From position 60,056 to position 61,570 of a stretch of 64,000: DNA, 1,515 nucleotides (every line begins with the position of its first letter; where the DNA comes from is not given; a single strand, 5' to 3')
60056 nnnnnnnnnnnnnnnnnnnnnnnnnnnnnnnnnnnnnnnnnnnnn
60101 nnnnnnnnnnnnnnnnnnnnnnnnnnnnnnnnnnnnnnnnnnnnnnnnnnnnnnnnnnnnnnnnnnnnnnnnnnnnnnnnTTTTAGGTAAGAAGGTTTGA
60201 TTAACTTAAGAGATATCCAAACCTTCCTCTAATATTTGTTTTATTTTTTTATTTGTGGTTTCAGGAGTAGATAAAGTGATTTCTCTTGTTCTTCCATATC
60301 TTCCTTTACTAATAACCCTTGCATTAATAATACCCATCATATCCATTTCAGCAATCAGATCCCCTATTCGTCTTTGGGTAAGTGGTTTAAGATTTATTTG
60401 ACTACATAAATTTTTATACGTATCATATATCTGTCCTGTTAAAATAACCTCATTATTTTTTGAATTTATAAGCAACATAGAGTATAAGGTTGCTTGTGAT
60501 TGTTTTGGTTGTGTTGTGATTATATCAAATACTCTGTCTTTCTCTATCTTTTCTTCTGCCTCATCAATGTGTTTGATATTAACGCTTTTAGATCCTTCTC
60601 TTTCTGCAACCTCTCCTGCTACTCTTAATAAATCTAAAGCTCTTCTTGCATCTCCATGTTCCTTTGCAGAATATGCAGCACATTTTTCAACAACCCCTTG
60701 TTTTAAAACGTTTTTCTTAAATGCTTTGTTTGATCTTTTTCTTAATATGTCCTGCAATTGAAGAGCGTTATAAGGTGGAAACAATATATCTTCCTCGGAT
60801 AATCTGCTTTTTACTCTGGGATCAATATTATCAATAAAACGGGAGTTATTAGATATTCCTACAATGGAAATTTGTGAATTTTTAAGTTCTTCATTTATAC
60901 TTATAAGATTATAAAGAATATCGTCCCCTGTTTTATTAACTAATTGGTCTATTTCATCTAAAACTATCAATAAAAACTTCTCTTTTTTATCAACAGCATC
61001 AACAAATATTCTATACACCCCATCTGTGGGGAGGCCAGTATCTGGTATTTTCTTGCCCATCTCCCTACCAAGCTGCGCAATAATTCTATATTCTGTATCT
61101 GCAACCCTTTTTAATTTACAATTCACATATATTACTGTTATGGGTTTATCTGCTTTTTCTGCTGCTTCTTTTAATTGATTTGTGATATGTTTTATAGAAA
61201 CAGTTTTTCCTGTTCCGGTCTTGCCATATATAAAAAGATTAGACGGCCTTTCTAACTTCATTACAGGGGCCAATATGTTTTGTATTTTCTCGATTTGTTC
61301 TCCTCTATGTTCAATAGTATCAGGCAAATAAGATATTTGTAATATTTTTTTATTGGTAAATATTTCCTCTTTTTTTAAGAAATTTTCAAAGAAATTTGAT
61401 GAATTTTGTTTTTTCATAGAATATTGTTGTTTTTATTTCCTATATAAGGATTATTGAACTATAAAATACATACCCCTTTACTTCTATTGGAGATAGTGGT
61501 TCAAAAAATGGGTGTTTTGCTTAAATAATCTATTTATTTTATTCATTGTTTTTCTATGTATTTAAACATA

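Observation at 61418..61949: Candidate oriC with inverted ORB elements between cdc6 and trmB, next to the PolD operon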

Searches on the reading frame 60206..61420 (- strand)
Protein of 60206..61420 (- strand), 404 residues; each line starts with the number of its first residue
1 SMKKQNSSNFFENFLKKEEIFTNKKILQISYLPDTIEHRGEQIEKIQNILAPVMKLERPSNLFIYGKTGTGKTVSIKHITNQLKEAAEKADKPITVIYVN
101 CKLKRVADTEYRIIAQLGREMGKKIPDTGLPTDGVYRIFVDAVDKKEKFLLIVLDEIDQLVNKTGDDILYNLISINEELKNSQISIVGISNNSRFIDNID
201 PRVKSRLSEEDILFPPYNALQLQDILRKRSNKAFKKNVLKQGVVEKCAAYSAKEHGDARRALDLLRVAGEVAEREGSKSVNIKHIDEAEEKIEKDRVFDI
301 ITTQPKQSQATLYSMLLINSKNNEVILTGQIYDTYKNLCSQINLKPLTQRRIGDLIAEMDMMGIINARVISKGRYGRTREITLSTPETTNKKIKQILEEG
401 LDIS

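Call 6: search_protein_families(library=pfam, proteins=[window:60206-61417:-])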
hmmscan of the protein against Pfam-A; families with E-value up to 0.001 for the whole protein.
window:60206-61417:- (403 aa): 13 families
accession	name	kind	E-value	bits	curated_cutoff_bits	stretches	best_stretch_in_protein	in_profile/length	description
PF09079.17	Cdc6_C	-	1.2e-27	96.2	25.1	1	299-388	2-92/96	CDC6, C terminal winged helix domain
PF22703.2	Cdc6_lid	-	5.9e-25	87.4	27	1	222-289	1-68/68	Cdc6 AAA+ ATPase-type lid domain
PF13401.12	AAA_22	-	1.7e-12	48.2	27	1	58-187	5-122/130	AAA domain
PF13191.12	AAA_16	-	1.8e-09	38.7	32.6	1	38-174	5-158/167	AAA ATPase domain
PF05621.17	TniB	-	2.4e-08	34.1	22.4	1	42-209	19-182/189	Bacterial TniB protein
PF00004.35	AAA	-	1.4e-07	32.5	21.2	1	62-208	2-125/131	ATPase family associated with various cellular activities (AAA)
PF01637.24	ATPase_2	-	3.6e-07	30.6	33.2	1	52-198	14-164/225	ATPase domain predominantly from Archaea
PF22606.2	Cdc6-ORC-like_ATPase_lid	-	1.1e-06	28.9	27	1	216-274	1-59/60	Cdc6/ORC-like, ATPase lid domain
PF05729.18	NACHT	-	5.9e-05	23.4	26.7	1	61-172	3-114/167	NACHT domain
PF24883.2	NPHP3_N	-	0.00016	22.4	24.8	0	58-104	22-62/164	Nephrocystin 3, N-terminal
PF13479.12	AAA_24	-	0.00022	21.5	27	1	60-167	4-84/195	AAA domain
PF00931.28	NB-ARC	-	0.00078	19.2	23.5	0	42-156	5-109/248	NB-ARC domain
PF25201.1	nSTAND6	-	0.00086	19.8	27.7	0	48-115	8-69/148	Novel STAND NTPase 6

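Call 13: find_homologous_proteins(query=window:60206-61417:-, max_evalue=1e-30)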
Query window:60206-61417:- (403 aa): 8000 proteins with E <= 1e-30 among 8000 candidates; the best 120 are listed.
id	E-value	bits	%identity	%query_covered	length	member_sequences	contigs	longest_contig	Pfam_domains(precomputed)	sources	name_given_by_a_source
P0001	3.8e-256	867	100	100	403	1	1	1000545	PF22703.3,PF22606.3,PF00004.36,PF13401.13,PF01637.25,PF05621.18,PF09079.18,PF13191.13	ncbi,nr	ncbi:cell division control protein Cdc6 [Candidatus Woesearchaeota archaeon B3_Woes]|nr:MAG: cell di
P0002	3.9e-247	837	95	100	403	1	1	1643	PF22703.3,PF22606.3,PF00004.36,PF13401.13,PF01637.25,PF05621.18,PF09079.18,PF13191.13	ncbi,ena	-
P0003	1.1e-246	836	95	100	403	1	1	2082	PF22703.3,PF22606.3,PF00004.36,PF13401.13,PF01637.25,PF05621.18,PF09079.18,PF13191.13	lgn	-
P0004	2.8e-244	828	95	100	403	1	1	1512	PF22703.3,PF22606.3,PF00004.36,PF13401.13,PF01637.25,PF05621.18,PF09079.18,PF13191.13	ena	-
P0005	4.1e-235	798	91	100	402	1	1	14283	PF22703.3,PF22606.3,PF00004.36,PF13401.13,PF01637.25,PF05621.18,PF09079.18,PF13191.13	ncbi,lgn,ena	-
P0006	1.9e-234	795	91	100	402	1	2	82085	PF22703.3,PF22606.3,PF00004.36,PF13401.13,PF01637.25,PF05621.18,PF09079.18,PF13191.13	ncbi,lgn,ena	-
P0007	5.2e-234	794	90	100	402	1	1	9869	PF22703.3,PF24883.3,PF22606.3,PF00004.36,PF13401.13,PF01637.25,PF05621.18,PF09079.18,PF13191.13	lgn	-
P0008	4.6e-203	692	76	99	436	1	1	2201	PF22703.3,PF22606.3,PF00004.36,PF13401.13,PF01637.25,PF05621.18,PF09079.18,PF13191.13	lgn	-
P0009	5.6e-199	679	77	100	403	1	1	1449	PF22703.3,PF22606.3,PF00004.36,PF13401.13,PF01637.25,PF09079.18,PF13191.13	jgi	-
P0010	1.6e-197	674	76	100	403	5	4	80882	PF22703.3,PF22606.3,PF00004.36,PF13401.13,PF01637.25,PF05621.18,PF09079.18,PF13191.13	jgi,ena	jgi:cell division control protein 6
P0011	6.0e-197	672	77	100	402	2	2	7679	PF22703.3,PF22606.3,PF00004.36,PF13401.13,PF01637.25,PF05621.18,PF09079.18,PF13191.13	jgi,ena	jgi:cell division control protein 6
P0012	9.2e-197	671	77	100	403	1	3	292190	PF22703.3,PF22606.3,PF00004.36,PF13401.13,PF01637.25,PF05621.18,PF09079.18,PF13191.13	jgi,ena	jgi:archaeal cell division control protein 6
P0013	1.2e-196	671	77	100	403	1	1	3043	PF22703.3,PF22606.3,PF00004.36,PF13401.13,PF01637.25,PF05621.18,PF09079.18,PF13191.13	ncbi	-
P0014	6.0e-196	669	76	100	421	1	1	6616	PF22703.3,PF22606.3,PF00004.36,PF13401.13,PF01637.25,PF09079.18,PF13191.13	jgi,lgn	-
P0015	2.6e-195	667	76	100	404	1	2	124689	PF22703.3,PF22606.3,PF00004.36,PF13401.13,PF01637.25,PF05621.18,PF09079.18,PF13191.13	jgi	-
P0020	1.2e-192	658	75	100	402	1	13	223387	PF22703.3,PF22606.3,PF00004.36,PF13401.13,PF01637.25,PF09079.18,PF13191.13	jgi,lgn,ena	jgi:archaeal cell division control protein 6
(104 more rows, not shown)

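Call 14: find_encoding_contigs(protein=window:60206-61420:-, flank=10000, max_places=6)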
Protein window:60206-61420:- (404 aa): no gene with exactly this product is on record in the collection.

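Call 16: find_encoding_contigs(protein=P0001, flank=10000, max_places=3)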
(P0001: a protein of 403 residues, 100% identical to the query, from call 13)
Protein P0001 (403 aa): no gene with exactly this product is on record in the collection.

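Call 17: find_related_loci(query=A1, collection=genome_contigs, flank=6000)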
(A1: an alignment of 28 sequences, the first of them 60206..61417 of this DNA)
Query A1 (403 aa) in genome_contigs; peptide patterns used: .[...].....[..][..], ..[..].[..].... (x = any residue, [..] = any of these).
600 stretches matched a pattern (row limit reached: there are more); 595 encode a relative of the query (tblastn E <= 1e-3); the best 80 are kept; 80 distinct loci.
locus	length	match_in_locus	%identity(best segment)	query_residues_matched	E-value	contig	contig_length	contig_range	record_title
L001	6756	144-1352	64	1-403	0e+0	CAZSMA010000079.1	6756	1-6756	MAG TPA_asm: uncultured Methanosarcinales archaeon isolate SRP256446_co1_47 genome assembly, contig: NODE_7355_length_67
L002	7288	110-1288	64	1-393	2e-180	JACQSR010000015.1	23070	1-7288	MAG: Candidatus Woesearchaeota archaeon isolate NC_groundwater_1390_Ag_S-0.2um_45_88 S_p2_S4_coassembly_k141_1231906, wh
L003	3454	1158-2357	64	4-403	0e+0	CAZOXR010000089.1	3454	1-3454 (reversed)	MAG TPA_asm: uncultured Methanosarcinales archaeon isolate SRP077602_co2_341 genome assembly, contig: NODE_41199_length_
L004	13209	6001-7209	64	1-403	2e-179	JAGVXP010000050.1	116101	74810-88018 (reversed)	Candidatus Woesearchaeota archaeon isolate RIFCSPHIGHO2_02_FULL_36_13 rifcsphigho2_02_scaffold_1398, whole genome shotgu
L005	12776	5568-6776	62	1-403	2e-178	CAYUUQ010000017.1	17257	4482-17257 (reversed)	MAG TPA_asm: uncultured Methanosarcinales archaeon isolate SRP077602_co7_489 genome assembly, contig: NODE_16174_length_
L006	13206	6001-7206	64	1-402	1e-177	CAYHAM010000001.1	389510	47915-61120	MAG TPA_asm: uncultured Methanosarcinales archaeon isolate ERP119294_co1_446 genome assembly, contig: NODE_19_length_389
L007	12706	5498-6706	62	1-403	5e-177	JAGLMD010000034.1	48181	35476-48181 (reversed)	MAG: Nanoarchaeota archaeon isolate RS_5_44 ROV157_5.bin.44.fa_34, whole genome shotgun sequence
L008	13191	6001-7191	62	7-403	1e-176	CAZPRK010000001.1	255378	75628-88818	MAG TPA_asm: uncultured Methanosarcinales archaeon isolate SRP200020_co5_145 genome assembly, contig: NODE_30_length_255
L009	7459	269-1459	63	7-403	1e-176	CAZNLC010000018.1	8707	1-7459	MAG TPA_asm: uncultured Methanosarcinales archaeon isolate binchicken_co256_30 genome assembly, contig: NODE_22831_lengt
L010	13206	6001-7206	62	1-402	1e-176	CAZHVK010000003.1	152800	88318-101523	MAG TPA_asm: uncultured Methanosarcinales archaeon isolate binchicken_co330_8 genome assembly, contig: NODE_51_length_15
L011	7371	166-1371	62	1-402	7e-176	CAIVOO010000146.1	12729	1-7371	uncultured archaeon isolate AM-sed-core3-D1_bin-502 genome assembly, contig: bin-502:146/159, whole genome shotgun seque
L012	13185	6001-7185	64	9-403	9e-176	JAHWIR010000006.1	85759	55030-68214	MAG: Candidatus Woesearchaeota archaeon isolate YT2_768 k127_14269681, whole genome shotgun sequence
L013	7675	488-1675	62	7-402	1e-175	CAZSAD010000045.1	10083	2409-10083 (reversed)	MAG TPA_asm: uncultured Methanosarcinales archaeon isolate SRP062349_co5_133 genome assembly, contig: NODE_3105_length_1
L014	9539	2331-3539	62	1-403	2e-175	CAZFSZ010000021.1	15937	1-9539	MAG TPA_asm: uncultured Methanosarcinales archaeon isolate SRP141376_co2_190 genome assembly, contig: NODE_7367_length_1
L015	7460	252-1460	62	1-403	3e-175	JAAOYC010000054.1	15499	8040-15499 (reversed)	Candidatus Woesearchaeota archaeon isolate DPANNHV_H2.bin.19 k83_2894817, whole genome shotgun sequence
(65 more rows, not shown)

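Call 36: find_encoding_contigs(protein=P0006, flank=10000, max_places=3)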
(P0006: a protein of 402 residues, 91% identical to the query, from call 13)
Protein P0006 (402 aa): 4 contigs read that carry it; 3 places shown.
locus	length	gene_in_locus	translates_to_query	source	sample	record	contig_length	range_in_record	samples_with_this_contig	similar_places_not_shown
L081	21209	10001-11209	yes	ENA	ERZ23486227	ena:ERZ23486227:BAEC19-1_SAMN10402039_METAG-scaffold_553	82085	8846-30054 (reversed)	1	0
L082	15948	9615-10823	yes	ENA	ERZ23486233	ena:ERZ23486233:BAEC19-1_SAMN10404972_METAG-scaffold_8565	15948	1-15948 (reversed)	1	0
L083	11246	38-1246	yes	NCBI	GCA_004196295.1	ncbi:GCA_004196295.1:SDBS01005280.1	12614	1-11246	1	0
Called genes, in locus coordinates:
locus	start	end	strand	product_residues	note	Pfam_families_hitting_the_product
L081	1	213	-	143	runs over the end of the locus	-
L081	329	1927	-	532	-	PF25133:TYW2_N_2, PF02475:TRM5-TYW2_MTfase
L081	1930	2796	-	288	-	PF00892:EamA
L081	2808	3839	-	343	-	PF00752:XPG_N, PF00867:XPG_I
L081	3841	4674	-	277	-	-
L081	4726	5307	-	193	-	PF02778:tRNA_int_endo_N, PF01974:tRNA_int_endo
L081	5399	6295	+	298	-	PF13691:Lactamase_B_4 (weak), PF23023:Anti-Pycsar_Apyc1, PF00753:Lactamase_B, PF12706:Lactamase_B_2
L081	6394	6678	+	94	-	PF01870:Hjc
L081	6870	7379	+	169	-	PF02002:TFIIE_alpha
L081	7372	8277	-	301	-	PF01008:IF-2B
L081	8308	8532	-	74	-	-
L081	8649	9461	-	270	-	PF01978:TrmB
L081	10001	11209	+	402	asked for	PF01637:ATPase_2, PF05621:TniB (weak), PF13191:AAA_16, PF00004:AAA (weak), PF13401:AAA_22, PF22606:Cdc6-ORC-like_ATPase_lid (weak), PF22703:Cdc6_lid, PF09079:WHD_Cdc6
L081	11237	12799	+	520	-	PF00149:Metallophos, PF04042:DNA_pol_E_B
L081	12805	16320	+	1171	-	PF03833:PolC_DP2_N, PF24844:PolC_DP2_central, PF24846:PolC_DP2_cat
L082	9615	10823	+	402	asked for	PF01637:ATPase_2, PF05621:TniB (weak), PF13191:AAA_16, PF00004:AAA (weak), PF13401:AAA_22, PF22606:Cdc6-ORC-like_ATPase_lid (weak), PF22703:Cdc6_lid, PF09079:WHD_Cdc6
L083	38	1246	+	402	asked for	PF01637:ATPase_2, PF05621:TniB (weak), PF13191:AAA_16, PF00004:AAA (weak), PF13401:AAA_22, PF22606:Cdc6-ORC-like_ATPase_lid (weak), PF22703:Cdc6_lid, PF09079:WHD_Cdc6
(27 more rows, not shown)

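Call 37: find_encoding_contigs(protein=P0005, flank=10000, max_places=2)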
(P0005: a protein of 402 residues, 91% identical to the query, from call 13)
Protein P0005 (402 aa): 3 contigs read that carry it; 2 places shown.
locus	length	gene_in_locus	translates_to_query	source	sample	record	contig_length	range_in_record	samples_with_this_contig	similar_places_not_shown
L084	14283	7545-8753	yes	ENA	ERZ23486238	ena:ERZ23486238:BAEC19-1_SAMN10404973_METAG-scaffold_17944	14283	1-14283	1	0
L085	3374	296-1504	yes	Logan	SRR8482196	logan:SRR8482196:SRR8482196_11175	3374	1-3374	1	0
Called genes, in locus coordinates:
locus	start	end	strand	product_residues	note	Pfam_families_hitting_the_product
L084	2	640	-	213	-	?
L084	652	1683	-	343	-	PF00752:XPG_N, PF00867:XPG_I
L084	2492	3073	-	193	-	PF02778:tRNA_int_endo_N, PF01974:tRNA_int_endo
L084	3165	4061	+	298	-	PF13691:Lactamase_B_4 (weak), PF23023:Anti-Pycsar_Apyc1, PF00753:Lactamase_B, PF12706:Lactamase_B_2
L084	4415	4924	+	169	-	PF02002:TFIIE_alpha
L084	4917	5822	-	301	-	PF01008:IF-2B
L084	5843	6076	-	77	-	-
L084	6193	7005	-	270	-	PF01978:TrmB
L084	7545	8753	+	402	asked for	PF01637:ATPase_2, PF05621:TniB (weak), PF13191:AAA_16, PF00004:AAA (weak), PF13401:AAA_22, PF22606:Cdc6-ORC-like_ATPase_lid (weak), PF22703:Cdc6_lid, PF09079:WHD_Cdc6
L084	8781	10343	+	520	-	PF00149:Metallophos, PF04042:DNA_pol_E_B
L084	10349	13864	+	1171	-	PF03833:PolC_DP2_N, PF24844:PolC_DP2_central, PF24846:PolC_DP2_cat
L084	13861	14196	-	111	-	PF04242:DUF424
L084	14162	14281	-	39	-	?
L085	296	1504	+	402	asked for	PF01637:ATPase_2, PF05621:TniB (weak), PF13191:AAA_16, PF00004:AAA (weak), PF13401:AAA_22, PF22606:Cdc6-ORC-like_ATPase_lid (weak), PF22703:Cdc6_lid, PF09079:WHD_Cdc6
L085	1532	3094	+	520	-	PF00149:Metallophos, PF04042:DNA_pol_E_B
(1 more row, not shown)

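Call 38: find_encoding_contigs(protein=P0007, flank=10000, max_places=2)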
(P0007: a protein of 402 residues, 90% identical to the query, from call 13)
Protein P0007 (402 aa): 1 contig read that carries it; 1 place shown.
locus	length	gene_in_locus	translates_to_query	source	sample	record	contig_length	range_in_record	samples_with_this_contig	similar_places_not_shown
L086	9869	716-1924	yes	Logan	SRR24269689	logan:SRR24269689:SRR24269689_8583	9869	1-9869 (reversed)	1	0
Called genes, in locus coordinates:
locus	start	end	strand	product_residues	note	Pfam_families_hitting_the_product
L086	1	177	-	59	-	?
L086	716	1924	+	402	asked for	PF01637:ATPase_2, PF05621:TniB (weak), PF13191:AAA_16, PF00004:AAA, PF13401:AAA_22, PF22606:Cdc6-ORC-like_ATPase_lid (weak), PF22703:Cdc6_lid, PF09079:WHD_Cdc6, +1 more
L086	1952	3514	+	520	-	PF00149:Metallophos, PF04042:DNA_pol_E_B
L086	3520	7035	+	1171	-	PF03833:PolC_DP2_N, PF24844:PolC_DP2_central, PF24846:PolC_DP2_cat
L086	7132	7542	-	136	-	PF01873:eIF-5_eIF-2B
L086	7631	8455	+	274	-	PF01944:SpoIIM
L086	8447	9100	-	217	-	-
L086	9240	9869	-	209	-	?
